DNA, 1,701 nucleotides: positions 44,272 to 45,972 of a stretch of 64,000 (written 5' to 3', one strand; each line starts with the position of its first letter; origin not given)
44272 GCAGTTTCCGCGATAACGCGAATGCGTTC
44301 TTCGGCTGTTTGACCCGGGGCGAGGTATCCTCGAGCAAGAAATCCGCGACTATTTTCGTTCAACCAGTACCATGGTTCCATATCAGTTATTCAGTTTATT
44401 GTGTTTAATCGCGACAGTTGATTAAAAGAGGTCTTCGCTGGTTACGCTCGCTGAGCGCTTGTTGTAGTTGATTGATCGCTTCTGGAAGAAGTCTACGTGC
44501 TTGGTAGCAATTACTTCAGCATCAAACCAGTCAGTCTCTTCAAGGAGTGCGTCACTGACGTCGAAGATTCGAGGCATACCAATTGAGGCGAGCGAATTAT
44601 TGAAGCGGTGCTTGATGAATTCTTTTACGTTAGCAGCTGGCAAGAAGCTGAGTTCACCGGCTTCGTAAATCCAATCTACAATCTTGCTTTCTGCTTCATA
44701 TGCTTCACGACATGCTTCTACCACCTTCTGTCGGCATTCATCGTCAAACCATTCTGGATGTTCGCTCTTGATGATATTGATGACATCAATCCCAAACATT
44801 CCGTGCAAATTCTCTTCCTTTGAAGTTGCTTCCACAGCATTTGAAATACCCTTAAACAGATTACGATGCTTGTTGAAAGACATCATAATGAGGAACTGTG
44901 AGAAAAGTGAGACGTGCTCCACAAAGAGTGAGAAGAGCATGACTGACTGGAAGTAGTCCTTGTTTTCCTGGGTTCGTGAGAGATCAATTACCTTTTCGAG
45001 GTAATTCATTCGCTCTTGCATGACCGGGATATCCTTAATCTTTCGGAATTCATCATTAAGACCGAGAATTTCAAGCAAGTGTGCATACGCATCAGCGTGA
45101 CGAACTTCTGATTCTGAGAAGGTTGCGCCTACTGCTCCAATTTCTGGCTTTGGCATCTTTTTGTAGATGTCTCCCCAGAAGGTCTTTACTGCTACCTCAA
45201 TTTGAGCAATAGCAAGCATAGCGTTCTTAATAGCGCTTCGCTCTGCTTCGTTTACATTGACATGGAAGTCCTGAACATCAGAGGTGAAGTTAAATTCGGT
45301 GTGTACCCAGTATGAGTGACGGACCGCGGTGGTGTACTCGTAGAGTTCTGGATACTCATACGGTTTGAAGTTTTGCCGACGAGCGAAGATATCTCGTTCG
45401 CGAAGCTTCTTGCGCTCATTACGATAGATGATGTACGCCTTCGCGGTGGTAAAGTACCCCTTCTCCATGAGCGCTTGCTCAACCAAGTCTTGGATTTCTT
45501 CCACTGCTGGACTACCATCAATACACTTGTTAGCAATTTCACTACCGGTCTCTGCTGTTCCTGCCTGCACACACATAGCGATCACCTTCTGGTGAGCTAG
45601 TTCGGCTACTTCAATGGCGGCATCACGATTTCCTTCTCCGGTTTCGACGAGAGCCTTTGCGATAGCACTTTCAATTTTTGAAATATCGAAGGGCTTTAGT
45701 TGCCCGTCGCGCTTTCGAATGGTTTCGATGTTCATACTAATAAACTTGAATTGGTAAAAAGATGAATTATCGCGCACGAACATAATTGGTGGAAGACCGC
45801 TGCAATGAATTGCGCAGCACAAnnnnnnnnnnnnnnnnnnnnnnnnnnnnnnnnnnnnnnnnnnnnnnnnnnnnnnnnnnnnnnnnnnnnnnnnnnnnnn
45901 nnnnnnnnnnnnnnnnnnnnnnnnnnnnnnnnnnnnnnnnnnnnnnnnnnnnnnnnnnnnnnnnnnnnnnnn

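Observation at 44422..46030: ATP-cone fused to the RNR radical-generating subunit (NrdB) while NrdA lacks one; gene order nrdB-nrdA with a long structured leader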

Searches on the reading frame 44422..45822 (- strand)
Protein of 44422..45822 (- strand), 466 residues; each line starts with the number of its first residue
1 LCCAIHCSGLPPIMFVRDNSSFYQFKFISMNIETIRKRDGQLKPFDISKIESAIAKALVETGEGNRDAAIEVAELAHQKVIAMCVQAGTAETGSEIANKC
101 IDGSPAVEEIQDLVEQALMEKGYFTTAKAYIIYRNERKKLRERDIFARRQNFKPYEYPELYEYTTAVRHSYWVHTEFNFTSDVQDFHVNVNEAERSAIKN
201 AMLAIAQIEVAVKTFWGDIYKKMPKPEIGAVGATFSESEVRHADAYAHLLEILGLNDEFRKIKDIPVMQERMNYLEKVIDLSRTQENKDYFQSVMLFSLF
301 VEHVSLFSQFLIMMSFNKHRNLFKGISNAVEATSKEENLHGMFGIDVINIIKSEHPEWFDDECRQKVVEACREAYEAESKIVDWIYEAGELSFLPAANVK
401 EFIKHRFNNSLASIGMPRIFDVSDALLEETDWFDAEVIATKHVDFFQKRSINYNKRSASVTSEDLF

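Call 4: search_protein_families(library=pfam, proteins=[window:44422-45822:-], max_evalue=0.01)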
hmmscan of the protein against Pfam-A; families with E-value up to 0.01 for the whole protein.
window:44422-45822:- (466 aa): 2 families
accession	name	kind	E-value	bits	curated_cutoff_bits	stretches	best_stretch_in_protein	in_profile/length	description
PF00268.27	Ribonuc_red_sm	-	4.2e-61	207.2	33.6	1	149-422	1-276/281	Ribonucleotide reductase, small chain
PF03477.21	ATP-cone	-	5e-20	72.3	25.8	1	34-139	2-88/88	ATP cone domain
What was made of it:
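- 44422..45735 (-): nrdB, the class Id radical-generating subunit (437 aa) with an N-terminal ATP-cone. Pfam ATP-cone plus Ribonuc_red_sm (call 4).
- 45406..45723 (-): ATP-cone domain of NrdB (residues 5-110), with about 13 extra residues between its helices compared with L. blandensis. PF03477, E 5e-20 (call 4).
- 44557..45378 (-): Ferritin-like metal-binding core of NrdB. PF00268, E 4e-61 (call 4).
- Checked: It is followed by Ribonuc_red_sm (E 4e-61) (call 4).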

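Call 6: search_solved_structures(query=window:44422-45735:-, max_evalue=0.00001, show_alignments=2)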
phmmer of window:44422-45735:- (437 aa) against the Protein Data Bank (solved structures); distinct sequences matched with E-value up to 0.00001: 19.
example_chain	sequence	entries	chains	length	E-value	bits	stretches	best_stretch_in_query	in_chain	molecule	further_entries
5olk_A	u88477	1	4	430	8.2e-165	552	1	3-437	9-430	Ribonucleoside-diphosphate reductase, beta subunit 1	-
6sf4_A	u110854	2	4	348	1.2e-149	502.1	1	112-437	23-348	Ribonucleoside-diphosphate reductase, beta subunit 1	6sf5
8dq3_A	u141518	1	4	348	2e-118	399.2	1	112-437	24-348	Ribonucleoside-diphosphate reductase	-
8dq4_A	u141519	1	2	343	5.4e-100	338.5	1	115-437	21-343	Ribonucleoside-diphosphate reductase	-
6cwo_A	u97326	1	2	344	6.7e-100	338.2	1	115-437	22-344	Ribonucleotide reductase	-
8dq5_A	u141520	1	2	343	4.9e-99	335.4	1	115-437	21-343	Ribonucleoside-diphosphate reductase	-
6cwq_A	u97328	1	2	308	7.7e-94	318.3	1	115-419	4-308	Ribonucleotide reductase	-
6cwp_A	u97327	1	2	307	1.1e-92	314.5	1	115-411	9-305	Ribonucleotide reductase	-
9dws_A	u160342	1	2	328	4.8e-27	98.3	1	120-425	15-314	ribonucleoside-diphosphate reductase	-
2ani_A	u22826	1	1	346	3.6e-17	65.8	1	125-431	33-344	Ribonucleoside-diphosphate reductase beta subunit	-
1syy_A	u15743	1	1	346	1.3e-16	63.9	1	125-431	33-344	Ribonucleoside-diphosphate reductase beta chain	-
4d8f_A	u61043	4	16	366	1.5e-16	63.7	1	125-431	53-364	Ribonucleoside-diphosphate reductase subunit beta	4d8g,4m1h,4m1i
6y2n_A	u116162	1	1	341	9.2e-14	54.5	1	123-427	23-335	Ribonucleoside-diphosphate reductase subunit beta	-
2o1z_A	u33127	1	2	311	2.1e-08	36.9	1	120-393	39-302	Ribonucleotide Reductase Subunit R2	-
2p1i_A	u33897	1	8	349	3.4e-08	36.2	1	118-429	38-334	Ribonucleotide reductase, small chain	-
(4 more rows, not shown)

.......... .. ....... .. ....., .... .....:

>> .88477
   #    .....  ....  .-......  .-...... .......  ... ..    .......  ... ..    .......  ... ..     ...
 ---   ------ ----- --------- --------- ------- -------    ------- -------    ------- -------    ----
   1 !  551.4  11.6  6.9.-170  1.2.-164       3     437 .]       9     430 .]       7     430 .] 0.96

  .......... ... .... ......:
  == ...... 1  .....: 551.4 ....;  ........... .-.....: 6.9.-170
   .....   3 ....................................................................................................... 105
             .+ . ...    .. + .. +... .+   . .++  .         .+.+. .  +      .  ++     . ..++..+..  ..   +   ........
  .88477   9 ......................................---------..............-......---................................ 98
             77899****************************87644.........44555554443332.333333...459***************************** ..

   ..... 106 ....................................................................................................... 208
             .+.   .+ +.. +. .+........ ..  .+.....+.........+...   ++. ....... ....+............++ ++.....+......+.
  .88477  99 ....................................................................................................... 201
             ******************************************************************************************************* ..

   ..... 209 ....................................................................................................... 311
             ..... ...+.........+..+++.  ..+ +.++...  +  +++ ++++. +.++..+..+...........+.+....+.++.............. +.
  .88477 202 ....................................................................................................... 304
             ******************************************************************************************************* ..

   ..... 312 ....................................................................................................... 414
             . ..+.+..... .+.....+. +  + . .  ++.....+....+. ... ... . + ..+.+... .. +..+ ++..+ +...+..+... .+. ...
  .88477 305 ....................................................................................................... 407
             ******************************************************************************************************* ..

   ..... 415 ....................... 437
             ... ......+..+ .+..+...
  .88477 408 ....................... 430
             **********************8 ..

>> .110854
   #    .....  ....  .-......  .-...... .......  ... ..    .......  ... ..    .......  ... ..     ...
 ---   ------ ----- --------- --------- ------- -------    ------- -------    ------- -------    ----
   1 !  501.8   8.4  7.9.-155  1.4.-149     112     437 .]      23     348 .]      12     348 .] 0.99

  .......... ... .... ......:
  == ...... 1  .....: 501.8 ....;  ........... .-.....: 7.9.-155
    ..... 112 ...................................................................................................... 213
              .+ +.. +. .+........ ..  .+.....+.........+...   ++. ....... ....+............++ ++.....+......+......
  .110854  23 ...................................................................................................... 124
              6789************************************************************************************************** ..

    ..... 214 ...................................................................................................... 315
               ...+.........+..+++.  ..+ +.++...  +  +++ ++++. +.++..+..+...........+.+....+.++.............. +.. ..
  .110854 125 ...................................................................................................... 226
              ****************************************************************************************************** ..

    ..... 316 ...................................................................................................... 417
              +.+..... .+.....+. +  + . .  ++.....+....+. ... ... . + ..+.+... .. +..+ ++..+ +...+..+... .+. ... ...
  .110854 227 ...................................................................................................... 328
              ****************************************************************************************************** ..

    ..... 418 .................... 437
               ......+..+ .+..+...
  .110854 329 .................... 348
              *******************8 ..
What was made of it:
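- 44557..45378 (-): The counterparts of Glu170, Lys174, Trp177 and Tyr207, and the EVRH, EH and EExxH ligand motifs, are conserved relative to 5OLK (call 6).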

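Call 12: find_related_loci(query=window:44422-45735:-, collection=genome_contigs, flank=4000)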
Query window:44422-45735:- (437 aa) in genome_contigs; peptide patterns used: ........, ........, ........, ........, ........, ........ (x = any residue, [..] = any of these).
266 stretches matched a pattern; 253 encode a relative of the query (tblastn E <= 1e-3); the best 80 are kept; 80 distinct loci.
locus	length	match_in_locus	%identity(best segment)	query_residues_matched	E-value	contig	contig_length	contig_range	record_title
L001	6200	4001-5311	95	1-437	0e+0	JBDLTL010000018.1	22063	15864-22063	MAG: Candidatus Parcubacteria bacterium isolate lewisrun_2019_sw_WHONDRS-S19S_0014_A_bin.41 scaffold_0000409, whole geno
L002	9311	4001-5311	93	1-437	0e+0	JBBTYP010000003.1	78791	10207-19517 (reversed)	MAG: Patescibacteria group bacterium isolate H41-bin057_1 H41_bin057_1_000000000003, whole genome shotgun sequence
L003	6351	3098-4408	92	1-437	0e+0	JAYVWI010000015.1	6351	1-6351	MAG: Candidatus Paceibacterota bacterium isolate GL82_DN_metabat_113 GL82_DN_metabat_113_14, whole genome shotgun sequen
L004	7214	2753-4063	91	1-437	0e+0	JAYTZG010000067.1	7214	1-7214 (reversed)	MAG: Candidatus Paceibacterota bacterium isolate GFS_6291 GFS_6291_66, whole genome shotgun sequence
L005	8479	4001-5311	91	1-437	0e+0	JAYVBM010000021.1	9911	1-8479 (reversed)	MAG: Candidatus Paceibacterota bacterium isolate GL28_UP_metabat_94 GL28_UP_metabat_94_20, whole genome shotgun sequence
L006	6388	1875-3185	88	1-437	0e+0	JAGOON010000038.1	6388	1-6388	MAG: Candidatus Paceibacterota bacterium isolate Gw_Bodden_bin_22 Gw_Bodden_20372_length_6388_cov_5.902252, whole genome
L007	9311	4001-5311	86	1-437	0e+0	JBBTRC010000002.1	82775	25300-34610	MAG: Patescibacteria group bacterium isolate H41-bin044_1 H41_bin044_1_000000000002, whole genome shotgun sequence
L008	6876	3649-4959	86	1-437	0e+0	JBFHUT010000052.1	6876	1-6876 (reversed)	MAG: Candidatus Paceibacteria bacterium isolate Mix_sand09.2021.07.G.23 k141_1908854_length_6876_cov_11.9748, whole geno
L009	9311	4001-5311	84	1-437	0e+0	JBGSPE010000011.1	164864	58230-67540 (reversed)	MAG: Candidatus Paceibacteria bacterium isolate JTS-AC297 k141_2717708, whole genome shotgun sequence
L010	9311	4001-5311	84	1-437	0e+0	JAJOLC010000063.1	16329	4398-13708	MAG: Candidatus Paceibacterota bacterium isolate MAG-712 c_000000000091, whole genome shotgun sequence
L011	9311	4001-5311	83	1-437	0e+0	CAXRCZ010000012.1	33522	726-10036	MAG: Candidatus Paceibacteria bacterium isolate CJ05B_2.98 genome assembly, contig: k141_496289, whole genome shotgun se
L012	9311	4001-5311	83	1-437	0e+0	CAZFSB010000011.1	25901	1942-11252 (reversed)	MAG TPA_asm: uncultured Candidatus Saccharibacteria bacterium isolate SRP319275_co4_64 genome assembly, contig: NODE_102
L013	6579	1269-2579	84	1-437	0e+0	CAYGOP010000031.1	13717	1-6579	MAG TPA_asm: uncultured Candidatus Saccharibacteria bacterium isolate ERP117304_co1_139 genome assembly, contig: NODE_43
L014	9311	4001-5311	83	1-437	0e+0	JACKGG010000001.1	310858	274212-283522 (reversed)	MAG: Candidatus Nomurabacteria bacterium isolate HK-STAS-PATE-28 HK-STAS-PATE-28_1, whole genome shotgun sequence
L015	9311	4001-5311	83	1-437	0e+0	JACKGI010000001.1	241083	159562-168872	MAG: Candidatus Nomurabacteria bacterium isolate HK-STAS-PATE-30 HK-STAS-PATE-30_1, whole genome shotgun sequence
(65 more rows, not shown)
